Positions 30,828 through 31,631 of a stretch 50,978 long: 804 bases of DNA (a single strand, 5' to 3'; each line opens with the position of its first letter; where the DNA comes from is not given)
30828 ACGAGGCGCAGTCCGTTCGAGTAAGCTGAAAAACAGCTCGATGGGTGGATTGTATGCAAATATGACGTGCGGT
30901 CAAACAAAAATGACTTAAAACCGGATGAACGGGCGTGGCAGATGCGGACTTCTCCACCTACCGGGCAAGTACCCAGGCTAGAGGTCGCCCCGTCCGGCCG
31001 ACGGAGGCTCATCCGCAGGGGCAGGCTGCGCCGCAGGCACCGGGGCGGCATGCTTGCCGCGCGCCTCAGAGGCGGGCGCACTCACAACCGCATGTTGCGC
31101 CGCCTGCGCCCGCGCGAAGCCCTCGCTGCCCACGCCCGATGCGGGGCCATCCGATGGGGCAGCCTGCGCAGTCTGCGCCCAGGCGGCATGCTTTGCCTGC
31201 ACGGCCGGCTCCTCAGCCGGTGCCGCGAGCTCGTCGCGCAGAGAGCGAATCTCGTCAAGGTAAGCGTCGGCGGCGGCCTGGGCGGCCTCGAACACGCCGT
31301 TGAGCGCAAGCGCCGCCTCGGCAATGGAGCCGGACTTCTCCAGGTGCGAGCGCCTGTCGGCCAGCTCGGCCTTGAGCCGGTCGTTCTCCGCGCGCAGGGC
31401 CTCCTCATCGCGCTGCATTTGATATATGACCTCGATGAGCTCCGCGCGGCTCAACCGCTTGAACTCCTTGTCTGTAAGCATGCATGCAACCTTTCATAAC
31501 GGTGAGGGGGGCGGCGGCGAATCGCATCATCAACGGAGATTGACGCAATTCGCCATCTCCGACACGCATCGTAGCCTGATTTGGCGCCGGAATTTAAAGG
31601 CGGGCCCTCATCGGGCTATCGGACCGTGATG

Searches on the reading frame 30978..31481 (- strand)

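Call 3: search_protein_families(library=pfam, proteins=[window:30978-31481:-], max_evalue=0.01)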
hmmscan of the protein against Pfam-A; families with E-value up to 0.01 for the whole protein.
window:30978-31481:- (167 aa): 1 family
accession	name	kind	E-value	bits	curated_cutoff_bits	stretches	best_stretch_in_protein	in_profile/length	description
PF16689.10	APC_N_CC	-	0.0014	19.3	27.4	1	21-49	5-33/52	Coiled-coil N-terminus of APC, dimerisation domain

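Call 5: search_protein_families(library=ncbifam, proteins=[window:30978-31481:-], max_evalue=0.01)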
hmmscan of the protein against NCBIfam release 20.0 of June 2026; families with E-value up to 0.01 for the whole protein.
window:30978-31481:- (167 aa): 0 families

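Call 80: search_protein_families(library=padloc, proteins=[window:30978-31481:-], max_evalue=0.00001)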
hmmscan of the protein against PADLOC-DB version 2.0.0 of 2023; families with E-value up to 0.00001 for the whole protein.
window:30978-31481:- (167 aa): 0 families

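Call 81: search_protein_families(library=phrogs, proteins=[window:30978-31481:-], max_evalue=0.001)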
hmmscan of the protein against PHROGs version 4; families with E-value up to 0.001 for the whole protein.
window:30978-31481:- (167 aa): 0 families
